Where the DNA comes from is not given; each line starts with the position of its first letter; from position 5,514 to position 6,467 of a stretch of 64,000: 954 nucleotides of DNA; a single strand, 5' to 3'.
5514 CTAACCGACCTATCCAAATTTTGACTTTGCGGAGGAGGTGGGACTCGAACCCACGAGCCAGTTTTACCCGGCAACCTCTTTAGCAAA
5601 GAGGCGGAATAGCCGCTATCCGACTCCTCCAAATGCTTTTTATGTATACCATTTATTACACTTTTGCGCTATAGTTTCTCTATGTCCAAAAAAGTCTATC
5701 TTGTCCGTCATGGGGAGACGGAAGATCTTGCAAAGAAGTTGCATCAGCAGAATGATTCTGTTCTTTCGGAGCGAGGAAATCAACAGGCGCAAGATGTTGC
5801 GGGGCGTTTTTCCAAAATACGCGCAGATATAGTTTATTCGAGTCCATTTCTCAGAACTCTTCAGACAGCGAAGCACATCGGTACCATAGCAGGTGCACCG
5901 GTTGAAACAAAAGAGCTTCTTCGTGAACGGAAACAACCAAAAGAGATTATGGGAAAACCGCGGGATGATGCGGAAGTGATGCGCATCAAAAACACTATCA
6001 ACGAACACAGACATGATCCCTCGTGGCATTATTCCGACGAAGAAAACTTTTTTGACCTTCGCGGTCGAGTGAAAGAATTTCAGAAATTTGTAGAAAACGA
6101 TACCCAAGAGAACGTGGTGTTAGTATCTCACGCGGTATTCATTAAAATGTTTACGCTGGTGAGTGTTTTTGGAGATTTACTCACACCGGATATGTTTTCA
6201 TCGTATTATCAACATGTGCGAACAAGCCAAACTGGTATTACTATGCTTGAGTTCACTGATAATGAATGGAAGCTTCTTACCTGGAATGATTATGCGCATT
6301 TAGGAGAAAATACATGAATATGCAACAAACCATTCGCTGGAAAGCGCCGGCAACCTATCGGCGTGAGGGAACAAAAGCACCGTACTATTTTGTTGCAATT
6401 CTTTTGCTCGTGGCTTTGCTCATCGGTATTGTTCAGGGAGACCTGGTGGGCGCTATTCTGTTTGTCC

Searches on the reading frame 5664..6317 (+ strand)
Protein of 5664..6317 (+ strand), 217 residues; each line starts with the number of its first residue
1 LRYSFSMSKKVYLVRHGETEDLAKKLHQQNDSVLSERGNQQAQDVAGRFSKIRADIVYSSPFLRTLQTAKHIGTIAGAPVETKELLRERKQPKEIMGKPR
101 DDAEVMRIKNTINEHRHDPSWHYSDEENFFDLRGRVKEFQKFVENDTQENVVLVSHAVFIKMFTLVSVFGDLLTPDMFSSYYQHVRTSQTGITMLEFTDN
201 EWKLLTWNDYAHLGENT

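Call 3: search_protein_families(library=pfam, proteins=[window:5664-6317:+], max_evalue=0.01)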
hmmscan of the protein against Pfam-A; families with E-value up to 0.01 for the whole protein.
window:5664-6317:+ (217 aa): 1 family
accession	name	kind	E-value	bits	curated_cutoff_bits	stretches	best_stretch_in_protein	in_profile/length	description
PF00300.27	His_Phos_1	-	2.9e-34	118.9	21.7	1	11-209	1-193/194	Histidine phosphatase superfamily (branch 1)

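Call 4: search_protein_families(library=ncbifam, proteins=[window:5664-6317:+], max_evalue=0.01)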
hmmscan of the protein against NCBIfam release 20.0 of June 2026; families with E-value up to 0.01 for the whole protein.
window:5664-6317:+ (217 aa): 18 families
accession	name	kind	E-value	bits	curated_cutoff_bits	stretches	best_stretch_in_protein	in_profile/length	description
TIGR03162.1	ribazole_cobC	equivalog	2.2e-18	66.3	162.9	1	11-164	1-152/176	alpha-ribazole phosphatase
NF045917.1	PhserinePhPspA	equivalog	1.2e-17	64.3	350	1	10-166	3-160/211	phosphoserine phosphatase PspA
NF038349.1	dPGM_arch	equivalog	2.6e-17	63.3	225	1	12-205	2-178/194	2,3-diphosphoglycerate-dependent phosphoglycerate mutase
NF005567.0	PRK07238.1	equivalog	4.9e-16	59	326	1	9-164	178-334/378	bifunctional RNase H/acid phosphatase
NF009994.0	PRK13463.1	equivalog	1.1e-15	58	277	1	8-213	2-202/203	phosphoserine phosphatase 1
TIGR03848.1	MSMEG_4193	subfamily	8.1e-13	48.3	203.85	1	11-210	2-199/204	MSMEG_4193 family putative phosphomutase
NF002901.0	PRK03482.1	equivalog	1.8e-12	47.3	261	1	10-90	3-84/215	2,3-diphosphoglycerate-dependent phosphoglycerate mutase GpmB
NF011580.0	PRK15004.1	equivalog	2.5e-10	40.7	250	1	10-162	2-155/203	adenosylcobalamin/alpha-ribazole phosphatase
TIGR00249.1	sixA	equivalog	1.4e-08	34.7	74.5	1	10-77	2-68/154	phosphohistidine phosphatase SixA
NF052369.1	PmrG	equivalog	1.2e-07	31.4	170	1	10-72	22-86/168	lipopolysaccharide core heptose(II)-phosphate phosphatase PmrG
NF009993.0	PRK13462.1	equivalog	3.8e-06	26.7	226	1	9-74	6-74/203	acid phosphatase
NF011945.0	PRK15416.1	subfamily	3.6e-05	23.4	142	1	11-74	57-121/201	lipopolysaccharide core heptose(II)-phosphate phosphatase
NF002339.0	PRK01295.1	equivalog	8.9e-05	22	316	1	7-104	1-103/206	2,3-bisphosphoglycerate-dependent phosphoglycerate mutase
NF010717.0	PRK14119.1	equivalog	0.00046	19.8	378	1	10-76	3-72/228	2,3-diphosphoglycerate-dependent phosphoglycerate mutase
NF002217.0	PRK01112.1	equivalog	0.00072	19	320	1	10-70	3-64/228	2,3-bisphosphoglycerate-dependent phosphoglycerate mutase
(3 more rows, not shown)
